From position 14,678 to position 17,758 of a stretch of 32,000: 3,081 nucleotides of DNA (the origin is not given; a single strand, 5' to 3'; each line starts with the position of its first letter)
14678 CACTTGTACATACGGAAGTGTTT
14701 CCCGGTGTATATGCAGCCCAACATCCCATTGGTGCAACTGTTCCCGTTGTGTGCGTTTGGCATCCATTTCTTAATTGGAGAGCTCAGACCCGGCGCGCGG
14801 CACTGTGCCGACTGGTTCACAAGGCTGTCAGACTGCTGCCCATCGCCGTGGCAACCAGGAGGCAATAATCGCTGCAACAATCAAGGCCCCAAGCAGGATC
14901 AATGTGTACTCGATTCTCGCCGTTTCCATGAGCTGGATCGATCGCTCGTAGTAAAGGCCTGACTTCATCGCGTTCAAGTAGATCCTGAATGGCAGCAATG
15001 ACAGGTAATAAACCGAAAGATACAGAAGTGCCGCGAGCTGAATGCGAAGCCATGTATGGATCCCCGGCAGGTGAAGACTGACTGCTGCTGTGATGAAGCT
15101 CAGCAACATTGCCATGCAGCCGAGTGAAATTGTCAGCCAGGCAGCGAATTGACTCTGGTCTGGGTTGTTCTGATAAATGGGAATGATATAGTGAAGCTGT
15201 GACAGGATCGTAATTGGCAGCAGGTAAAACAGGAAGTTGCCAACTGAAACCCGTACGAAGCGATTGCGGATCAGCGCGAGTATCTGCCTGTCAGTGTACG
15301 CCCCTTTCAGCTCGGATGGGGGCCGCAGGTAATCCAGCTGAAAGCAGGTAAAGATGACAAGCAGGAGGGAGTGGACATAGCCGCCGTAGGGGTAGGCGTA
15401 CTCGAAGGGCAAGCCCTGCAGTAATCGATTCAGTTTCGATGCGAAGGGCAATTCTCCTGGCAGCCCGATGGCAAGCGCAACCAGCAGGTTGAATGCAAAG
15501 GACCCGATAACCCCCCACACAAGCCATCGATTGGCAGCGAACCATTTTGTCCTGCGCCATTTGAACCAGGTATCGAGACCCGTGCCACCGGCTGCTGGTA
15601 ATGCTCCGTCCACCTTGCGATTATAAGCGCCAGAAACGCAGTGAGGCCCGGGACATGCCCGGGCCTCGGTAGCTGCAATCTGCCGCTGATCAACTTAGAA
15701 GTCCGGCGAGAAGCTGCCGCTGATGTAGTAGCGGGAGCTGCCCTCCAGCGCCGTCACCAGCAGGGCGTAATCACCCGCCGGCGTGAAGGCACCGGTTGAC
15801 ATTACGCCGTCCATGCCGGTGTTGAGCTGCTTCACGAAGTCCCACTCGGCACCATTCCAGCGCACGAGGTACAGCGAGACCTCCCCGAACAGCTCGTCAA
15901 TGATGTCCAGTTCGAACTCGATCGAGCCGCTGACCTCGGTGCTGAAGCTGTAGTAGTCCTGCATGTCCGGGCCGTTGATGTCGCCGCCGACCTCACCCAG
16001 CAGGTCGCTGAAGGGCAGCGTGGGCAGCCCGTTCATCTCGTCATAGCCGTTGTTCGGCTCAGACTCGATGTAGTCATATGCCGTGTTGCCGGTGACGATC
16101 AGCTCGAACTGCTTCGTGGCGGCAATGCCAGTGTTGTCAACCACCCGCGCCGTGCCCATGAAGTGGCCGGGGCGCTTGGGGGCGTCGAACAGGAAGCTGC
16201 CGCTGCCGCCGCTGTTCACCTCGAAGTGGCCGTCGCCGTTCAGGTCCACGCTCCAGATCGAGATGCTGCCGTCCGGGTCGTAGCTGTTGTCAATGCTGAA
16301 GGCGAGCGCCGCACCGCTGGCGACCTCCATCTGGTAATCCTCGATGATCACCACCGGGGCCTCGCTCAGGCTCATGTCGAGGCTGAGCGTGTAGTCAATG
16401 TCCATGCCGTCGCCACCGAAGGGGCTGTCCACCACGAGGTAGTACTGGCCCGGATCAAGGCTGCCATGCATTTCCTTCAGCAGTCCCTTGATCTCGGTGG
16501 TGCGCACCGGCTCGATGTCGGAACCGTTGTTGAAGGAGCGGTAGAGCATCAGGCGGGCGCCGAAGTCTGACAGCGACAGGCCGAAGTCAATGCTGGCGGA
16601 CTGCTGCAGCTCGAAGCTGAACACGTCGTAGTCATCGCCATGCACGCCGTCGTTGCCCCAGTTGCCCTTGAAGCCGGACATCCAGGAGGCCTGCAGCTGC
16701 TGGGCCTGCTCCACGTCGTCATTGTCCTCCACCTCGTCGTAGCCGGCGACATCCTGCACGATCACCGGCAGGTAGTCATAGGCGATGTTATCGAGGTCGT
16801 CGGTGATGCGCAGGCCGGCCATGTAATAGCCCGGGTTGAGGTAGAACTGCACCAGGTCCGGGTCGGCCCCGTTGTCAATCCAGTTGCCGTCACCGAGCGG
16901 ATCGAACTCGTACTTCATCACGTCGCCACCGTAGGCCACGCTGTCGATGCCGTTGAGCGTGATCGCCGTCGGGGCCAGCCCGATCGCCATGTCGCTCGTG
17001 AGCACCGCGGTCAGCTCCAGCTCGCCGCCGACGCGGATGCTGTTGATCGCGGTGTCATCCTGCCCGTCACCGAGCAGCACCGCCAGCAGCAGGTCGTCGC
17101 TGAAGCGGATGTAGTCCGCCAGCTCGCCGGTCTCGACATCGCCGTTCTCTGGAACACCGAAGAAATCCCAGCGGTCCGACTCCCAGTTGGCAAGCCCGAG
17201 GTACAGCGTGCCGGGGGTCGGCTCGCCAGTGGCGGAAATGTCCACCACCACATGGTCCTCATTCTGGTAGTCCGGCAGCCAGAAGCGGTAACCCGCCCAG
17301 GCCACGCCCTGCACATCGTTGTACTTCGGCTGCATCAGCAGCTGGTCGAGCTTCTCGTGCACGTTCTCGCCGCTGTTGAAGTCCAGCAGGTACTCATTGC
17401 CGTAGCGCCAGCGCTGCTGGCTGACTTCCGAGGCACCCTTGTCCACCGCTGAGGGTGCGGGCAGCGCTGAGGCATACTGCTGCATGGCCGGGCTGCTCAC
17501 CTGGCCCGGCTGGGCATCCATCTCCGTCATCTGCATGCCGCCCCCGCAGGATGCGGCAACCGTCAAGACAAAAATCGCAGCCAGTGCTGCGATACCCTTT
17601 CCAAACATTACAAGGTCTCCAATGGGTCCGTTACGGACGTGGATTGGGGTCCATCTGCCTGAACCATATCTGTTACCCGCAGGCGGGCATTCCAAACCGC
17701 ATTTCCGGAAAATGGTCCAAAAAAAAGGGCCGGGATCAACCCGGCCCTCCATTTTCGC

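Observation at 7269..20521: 13-kb same-strand island of five giant lipoproteins built around one low-GC polytopic membrane protein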

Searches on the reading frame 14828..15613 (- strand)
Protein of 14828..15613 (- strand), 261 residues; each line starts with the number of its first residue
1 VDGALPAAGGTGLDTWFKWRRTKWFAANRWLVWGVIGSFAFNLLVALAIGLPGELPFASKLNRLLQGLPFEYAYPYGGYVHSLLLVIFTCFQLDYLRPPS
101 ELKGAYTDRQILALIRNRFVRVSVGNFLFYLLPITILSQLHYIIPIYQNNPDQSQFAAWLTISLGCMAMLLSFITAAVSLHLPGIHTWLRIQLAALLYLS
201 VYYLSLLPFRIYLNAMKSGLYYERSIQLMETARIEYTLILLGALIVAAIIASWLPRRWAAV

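Call 4: search_protein_families(library=pfam, proteins=[window:14828-15613:-], max_evalue=0.1)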
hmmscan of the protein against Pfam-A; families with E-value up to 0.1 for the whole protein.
window:14828-15613:- (261 aa): 0 families

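Call 5: search_protein_families(library=ncbifam, proteins=[window:14828-15613:-], max_evalue=0.1)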
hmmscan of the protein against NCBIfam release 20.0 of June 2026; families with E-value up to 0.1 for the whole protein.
window:14828-15613:- (261 aa): 0 families

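Call 46: find_homologous_proteins(query=A5, max_evalue=0.01)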
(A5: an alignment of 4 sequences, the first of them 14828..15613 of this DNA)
Query A5 (4 sequences) (261 aa, profile of the alignment): 2 proteins with E <= 0.01 among 8000 candidates.
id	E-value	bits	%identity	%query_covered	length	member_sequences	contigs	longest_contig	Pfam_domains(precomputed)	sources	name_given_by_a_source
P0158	1.3e-74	269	100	88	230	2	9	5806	-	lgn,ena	-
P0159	4.8e-73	264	47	7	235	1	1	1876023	-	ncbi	ncbi:MAG: hypothetical protein R3F46_05800 [bacterium]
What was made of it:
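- Tried and rejected: A word-indexed homologue search with the membrane-family alignment returned only the window protein itself and one known relative (call 46).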

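Call 58: search_solved_structures(query=A7, max_evalue=10)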
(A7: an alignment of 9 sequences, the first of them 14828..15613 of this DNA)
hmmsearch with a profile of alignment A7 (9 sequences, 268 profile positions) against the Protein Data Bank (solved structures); distinct sequences matched with E-value up to 10: 3.
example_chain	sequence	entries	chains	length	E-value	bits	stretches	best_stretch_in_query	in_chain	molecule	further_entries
8tua_A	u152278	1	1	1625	1.2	11.9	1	170-258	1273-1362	Phosphatidylinositol 3,4,5-trisphosphate-dependent Rac exchanger 1 protein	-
6pcv_A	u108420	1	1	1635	1.2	11.9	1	170-258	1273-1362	Phosphatidylinositol (3,4,5) trisphosphate-dependent Rac exchanger 1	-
7syf_A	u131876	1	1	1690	1.2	11.8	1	170-258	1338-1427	Phosphatidylinositol 3,4,5-trisphosphate-dependent Rac exchanger 1 protein,Endolysin chime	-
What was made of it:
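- The PDB profile search was negative (call 58).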

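Call 59: search_protein_families(library=pfam, alignment_id=A7, max_evalue=10)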
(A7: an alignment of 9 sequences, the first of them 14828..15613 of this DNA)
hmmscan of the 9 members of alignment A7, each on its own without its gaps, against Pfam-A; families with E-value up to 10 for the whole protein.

A. member 1, window:14828-15613:- (261 aa): 0 families

B. families by the number of members that match (of 9 scanned): 4 families
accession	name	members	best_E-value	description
PF25093.1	DUF7807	1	0.0067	Family of unknown function (DUF7807)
PF23347.1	TPR_Nup160_C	1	0.34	Nup160 C-terminal TPR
PF18142.6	SLATT_fungal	1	2.6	SMODS and SLOG-associating 2TM effector domain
PF08525.16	OapA_N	1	4.7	Opacity-associated protein A N-terminal motif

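Call 77: predict_structure(alignment_id=A10)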
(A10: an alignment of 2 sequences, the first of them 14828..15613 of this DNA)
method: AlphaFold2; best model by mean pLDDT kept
length: 261 residues; sequences in the alignment: 2
mean_pLDDT: 53.7   pTM: 0.38
mean pLDDT of the five models: 53.7, 53.6, 50.7, 49.8, 49.4
residues with pLDDT >= 90: 0; 70-90: 9; 50-70: 161; < 50: 91
segments of 3 or more residues with pLDDT < 50: 1-3, 8-10, 65-76, 138-151, 153-159, 161-178, 198-200, 202-208, 253-255, 257-261
pLDDT, mean of each block of 10 residues (from residue 1): 46 66 69 62 55 52 48 47 58 59 65 65 54 49 44 47 46 46 53 51 49 55 58 51 53 46 37
secondary structure, 60 per line:
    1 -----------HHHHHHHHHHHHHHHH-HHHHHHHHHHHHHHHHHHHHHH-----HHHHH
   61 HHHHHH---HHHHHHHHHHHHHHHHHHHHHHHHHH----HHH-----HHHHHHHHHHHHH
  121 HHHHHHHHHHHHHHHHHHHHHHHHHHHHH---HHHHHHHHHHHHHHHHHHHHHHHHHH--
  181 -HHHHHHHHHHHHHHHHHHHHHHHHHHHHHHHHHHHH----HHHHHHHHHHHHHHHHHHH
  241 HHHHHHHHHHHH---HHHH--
elements in order: H12-27 H29-50 H56-66 H70-95 H108-149 H153-178 H182-217 H222-252 H256-259

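Call 80: fold_search(model_id=the predicted structure, library=pdb)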
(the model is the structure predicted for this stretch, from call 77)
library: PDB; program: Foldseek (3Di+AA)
matches with E <= 10: 114; with E <= 0.001: 0
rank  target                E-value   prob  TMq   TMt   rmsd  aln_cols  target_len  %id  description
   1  6vqu_A                6.2e-01  0.15  0.18  0.09  21.4       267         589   13  Structure of a bacterial Atm1-family ABC exporter (released 2020-07-29)
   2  7fin_R                6.5e-01  0.38  0.35  0.28   9.8       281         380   16  Cryo-EM structure of the GIPR/GLP-1R/GCGR triagonist peptide 20-bound human GIPR-Gs complex (released 2022-02-23)
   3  5cwm                  9.6e-01  0.11  0.16  0.18  21.3       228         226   14  Crystal structure of de novo designed helical repeat protein DHR64 (released 2015-12-16)
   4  7zdl_D                1.2e+00  0.11  0.20  0.11  20.8       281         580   15  IF(heme/coordinated) conformation of CydDC in AMP-PNP(CydC)/AMP-PNP(CydD) bound state (Dataset-8) (released 2023-04-19)
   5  4mrn_B                1.4e+00  0.10  0.19  0.10  21.6       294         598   14  Structure of a bacterial Atm1-family ABC transporter (released 2014-03-19)
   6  7d7r_A                1.6e+00  0.13  0.21  0.12  20.2       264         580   12  Cryo-EM structure of the core domain of human ABCB6 transporter (released 2020-10-21)
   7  4mrn_A                1.6e+00  0.11  0.20  0.10  21.0       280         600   13  Structure of a bacterial Atm1-family ABC transporter (released 2014-03-19)
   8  4q4j_A                1.6e+00  0.08  0.17  0.11  21.4       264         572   15  Structure of crosslinked TM287/288_S498C_S520C mutant (released 2014-07-16)
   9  8fwk_A                2.0e+00  0.09  0.20  0.10  20.5       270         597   12  CryoEM structure of Human ABCB6 Transporter (released 2023-02-08)
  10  7dny_B                2.2e+00  0.09  0.20  0.10  20.6       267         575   13  Cryo-EM structure of the human ABCB6 (coproporphyrin III-bound) (released 2022-06-22)
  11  8cwy_A                2.3e+00  0.25  0.24  0.15  18.3       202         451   14  Accurate computational design of genetically encoded 3D protein crystals (released 2023-11-01)
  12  6ran_B                2.4e+00  0.09  0.21  0.12  20.7       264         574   14  Heterodimeric ABC exporter TmrAB in inward-facing wide conformation (released 2019-07-31)
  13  6nbh_R                2.6e+00  0.23  0.38  0.29   8.7       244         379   12  Cryo-EM structure of parathyroid hormone receptor type 1 in complex with a long-acting parathyroid hormone analog and  (released 2019-04-17)
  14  6ram_B                2.7e+00  0.08  0.21  0.12  21.0       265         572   15  Heterodimeric ABC exporter TmrAB under turnover conditions in asymmetric unlocked return conformation with wider opene (released 2019-07-31)
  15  9n61_A                2.8e+00  0.08  0.21  0.10  22.1       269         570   13  Transporter associated with antigen processing (TAP) bound to the 9-mer peptide RRYQKSTEL and ATP (released 2025-09-03)
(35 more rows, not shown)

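Call 84: find_encoding_contigs(protein=P0158, flank=6000, max_places=8)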
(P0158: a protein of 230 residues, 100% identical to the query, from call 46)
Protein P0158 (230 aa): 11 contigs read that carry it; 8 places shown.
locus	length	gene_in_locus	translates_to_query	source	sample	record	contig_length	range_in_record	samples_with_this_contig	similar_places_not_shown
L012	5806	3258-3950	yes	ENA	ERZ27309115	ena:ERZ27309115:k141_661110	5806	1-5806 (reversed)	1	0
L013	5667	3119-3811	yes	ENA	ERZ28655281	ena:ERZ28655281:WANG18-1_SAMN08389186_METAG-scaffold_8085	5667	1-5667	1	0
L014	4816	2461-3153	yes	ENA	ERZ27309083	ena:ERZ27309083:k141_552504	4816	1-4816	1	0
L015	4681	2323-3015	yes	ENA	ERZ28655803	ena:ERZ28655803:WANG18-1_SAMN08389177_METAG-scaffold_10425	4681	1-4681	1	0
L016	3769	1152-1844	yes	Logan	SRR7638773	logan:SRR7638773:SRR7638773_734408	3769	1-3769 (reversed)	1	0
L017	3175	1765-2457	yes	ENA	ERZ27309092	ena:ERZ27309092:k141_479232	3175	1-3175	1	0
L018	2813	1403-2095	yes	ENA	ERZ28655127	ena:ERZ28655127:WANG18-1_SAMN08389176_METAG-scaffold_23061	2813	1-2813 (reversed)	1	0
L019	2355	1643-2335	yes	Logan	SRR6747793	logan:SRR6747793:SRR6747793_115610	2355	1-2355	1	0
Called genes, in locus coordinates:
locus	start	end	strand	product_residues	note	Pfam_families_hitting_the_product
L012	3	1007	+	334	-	?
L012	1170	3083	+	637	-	PF18911:PKD_4 (faint)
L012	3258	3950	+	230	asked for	-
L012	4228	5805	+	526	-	?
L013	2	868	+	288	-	?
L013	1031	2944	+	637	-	PF18911:PKD_4 (faint)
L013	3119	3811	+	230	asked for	-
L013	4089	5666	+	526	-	?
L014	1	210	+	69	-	?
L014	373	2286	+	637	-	PF18911:PKD_4 (faint)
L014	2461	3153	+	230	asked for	-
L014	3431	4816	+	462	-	?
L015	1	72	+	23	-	?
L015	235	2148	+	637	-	PF18911:PKD_4 (faint)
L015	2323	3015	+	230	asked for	-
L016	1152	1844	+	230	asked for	-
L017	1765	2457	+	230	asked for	-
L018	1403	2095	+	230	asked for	-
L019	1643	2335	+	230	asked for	-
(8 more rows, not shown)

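Call 87: search_protein_families(library=padloc, proteins=[window:14828-15613:-], max_evalue=0.01)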
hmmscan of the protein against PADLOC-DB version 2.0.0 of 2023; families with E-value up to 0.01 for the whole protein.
window:14828-15613:- (261 aa): 0 families

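Call 90: search_dna_similar(query=window:14828-15613:-, collection=plasmids, mode=protein, max_evalue=0.01, max_rows=10)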
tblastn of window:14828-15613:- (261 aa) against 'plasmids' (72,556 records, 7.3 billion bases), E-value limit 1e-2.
No match.

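Call 94: find_related_loci(query=window:14828-15613:-, collection=viral_contigs, flank=5000)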
Query window:14828-15613:- (261 aa) in viral_contigs; peptide patterns used: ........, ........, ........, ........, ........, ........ (x = any residue, [..] = any of these).
3 stretches matched a pattern, but none encodes a relative of the query by tblastn (E <= 1e-3).

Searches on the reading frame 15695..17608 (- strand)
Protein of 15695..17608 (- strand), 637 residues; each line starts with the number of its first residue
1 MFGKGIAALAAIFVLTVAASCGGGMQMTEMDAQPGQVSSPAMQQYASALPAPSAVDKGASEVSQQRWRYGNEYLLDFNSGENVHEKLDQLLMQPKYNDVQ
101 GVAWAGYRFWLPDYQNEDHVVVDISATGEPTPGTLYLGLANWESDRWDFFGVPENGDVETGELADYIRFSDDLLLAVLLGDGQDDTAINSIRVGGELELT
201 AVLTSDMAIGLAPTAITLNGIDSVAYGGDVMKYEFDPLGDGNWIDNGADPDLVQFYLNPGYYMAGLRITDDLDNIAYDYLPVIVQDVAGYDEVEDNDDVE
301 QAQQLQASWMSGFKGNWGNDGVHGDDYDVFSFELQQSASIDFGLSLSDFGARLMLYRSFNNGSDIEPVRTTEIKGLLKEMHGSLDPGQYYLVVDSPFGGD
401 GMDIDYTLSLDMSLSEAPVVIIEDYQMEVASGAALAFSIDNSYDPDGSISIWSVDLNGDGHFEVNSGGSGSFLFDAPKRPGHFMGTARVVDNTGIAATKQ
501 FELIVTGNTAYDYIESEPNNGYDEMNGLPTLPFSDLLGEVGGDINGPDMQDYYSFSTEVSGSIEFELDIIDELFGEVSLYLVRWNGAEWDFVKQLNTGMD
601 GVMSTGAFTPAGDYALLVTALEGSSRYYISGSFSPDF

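Call 4: search_protein_families(library=pfam, proteins=[window:15695-17608:-], max_evalue=0.1)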
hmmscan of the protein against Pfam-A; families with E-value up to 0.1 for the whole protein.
window:15695-17608:- (637 aa): 4 families
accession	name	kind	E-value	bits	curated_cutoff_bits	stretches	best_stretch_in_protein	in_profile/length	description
PF18911.6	PKD_4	-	1.7e-09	38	27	2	212-272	16-72/85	PKD domain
PF04151.21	PPC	-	0.037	15.3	25.9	0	326-395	1-70/70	Bacterial pre-peptidase C-terminal domain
PF25040.1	BLTP1_C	-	0.043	11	23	1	424-486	571-633/1938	BLTP1-like family C-terminal region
PF00801.26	PKD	-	0.044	14.2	23.5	0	227-273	26-70/80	PKD domain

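Call 5: search_protein_families(library=ncbifam, proteins=[window:15695-17608:-], max_evalue=0.1)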
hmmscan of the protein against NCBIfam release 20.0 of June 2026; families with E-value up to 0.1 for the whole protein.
window:15695-17608:- (637 aa): 1 family
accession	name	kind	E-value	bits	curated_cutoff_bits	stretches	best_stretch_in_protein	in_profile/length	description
NF058595.1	invert_tail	domain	0.094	13.1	37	0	7-35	58-85/113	lipo-invert putative C-terminal anchoring domain-containing protein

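Call 35: search_solved_structures(query=window:15695-17608:-, max_evalue=1)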
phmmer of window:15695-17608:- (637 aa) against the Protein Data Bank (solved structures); distinct sequences matched with E-value up to 1: 10.
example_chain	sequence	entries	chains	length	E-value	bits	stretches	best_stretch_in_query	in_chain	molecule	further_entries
5iku_A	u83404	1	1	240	0.011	17.9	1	515-627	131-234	Collagenase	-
1nqj_A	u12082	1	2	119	0.015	17.4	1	519-627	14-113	class 1 collagenase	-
4hpk_B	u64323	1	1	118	0.015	17.4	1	519-627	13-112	Collagenase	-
1nqd_A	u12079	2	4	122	0.015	17.4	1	518-627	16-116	class 1 collagenase | Collagenase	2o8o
4hpk_A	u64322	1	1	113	0.016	17.3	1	539-627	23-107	Collagenase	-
4jgu_A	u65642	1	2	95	0.036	16.1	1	411-506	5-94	ColH protein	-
4aqo_A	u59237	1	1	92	0.24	13.4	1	429-503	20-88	COLLAGENASE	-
2kml_A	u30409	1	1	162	0.3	13.1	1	70-137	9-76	Maturation element for hydrogenase 2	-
4jrw_A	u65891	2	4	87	0.32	13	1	430-504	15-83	Collagenase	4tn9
2y72_A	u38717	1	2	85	0.44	12.5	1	431-503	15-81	COLLAGENASE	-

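Call 71: search_solved_structures(query=A9, max_evalue=1)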
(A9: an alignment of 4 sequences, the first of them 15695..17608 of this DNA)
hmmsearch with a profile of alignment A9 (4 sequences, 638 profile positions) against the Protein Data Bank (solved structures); distinct sequences matched with E-value up to 1: 15.
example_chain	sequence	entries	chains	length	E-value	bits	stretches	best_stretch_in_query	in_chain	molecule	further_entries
5iku_A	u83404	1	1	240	9.2e-08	34.2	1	497-630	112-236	Collagenase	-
1nqj_A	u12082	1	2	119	2.9e-06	29.3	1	512-630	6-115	class 1 collagenase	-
4jrw_A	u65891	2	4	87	3.3e-06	29.1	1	432-507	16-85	Collagenase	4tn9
4hpk_B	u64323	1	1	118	3.8e-06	28.8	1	514-630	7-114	Collagenase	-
1nqd_A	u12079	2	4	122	3.9e-06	28.8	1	514-630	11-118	class 1 collagenase | Collagenase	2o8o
4aqo_A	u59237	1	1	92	4e-06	28.8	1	431-506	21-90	COLLAGENASE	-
2y72_A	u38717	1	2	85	5.5e-06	28.3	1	432-506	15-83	COLLAGENASE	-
4hpk_A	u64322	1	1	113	6e-06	28.2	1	516-630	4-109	Collagenase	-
4jgu_A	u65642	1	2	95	8e-05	24.5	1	434-507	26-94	ColH protein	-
2y3u_A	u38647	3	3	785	0.00012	23.9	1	431-506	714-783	COLLAGENASE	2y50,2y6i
2c26_A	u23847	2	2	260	0.0012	20.6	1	433-513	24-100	ENDOGLUCANASE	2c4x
4u6t_A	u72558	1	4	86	0.0027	19.5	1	433-498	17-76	ColH protein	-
4u7k_A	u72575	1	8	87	0.0028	19.4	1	433-498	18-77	ColH protein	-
5sv5_A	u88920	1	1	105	0.0077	17.9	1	323-408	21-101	Microbial collagenase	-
6nz0_Z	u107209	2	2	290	0.13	13.9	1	176-286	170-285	Dyslexia-associated protein KIAA0319-like protein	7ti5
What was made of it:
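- On PPC / collagen-binding domain (PF04151): A four-sequence profile matches collagenase collagen-binding domains at E 9e-8 (C-terminal copy) and E 0.008 (first copy) (call 71).
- Closest known: Non-catalytic tail of clostridial collagenases ColG/ColH. Same: The 637-aa protein family matches both the PKD-like and the collagen-binding domains in the same order, twice (profile E 3e-6 and 9e-8, call 71).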

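Call 81: find_related_loci(query=A9, collection=metagenome_contigs, flank=6000)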
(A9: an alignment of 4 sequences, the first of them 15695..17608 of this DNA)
Query A9 (637 aa) in metagenome_contigs; peptide patterns used: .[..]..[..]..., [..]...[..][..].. (x = any residue, [..] = any of these).
147 stretches matched a pattern, but none encodes a relative of the query by tblastn (E <= 1e-3).

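Call 87: search_protein_families(library=padloc, proteins=[window:15695-17608:-], max_evalue=0.01)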
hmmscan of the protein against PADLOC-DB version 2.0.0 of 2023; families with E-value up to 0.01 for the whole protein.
window:15695-17608:- (637 aa): 0 families
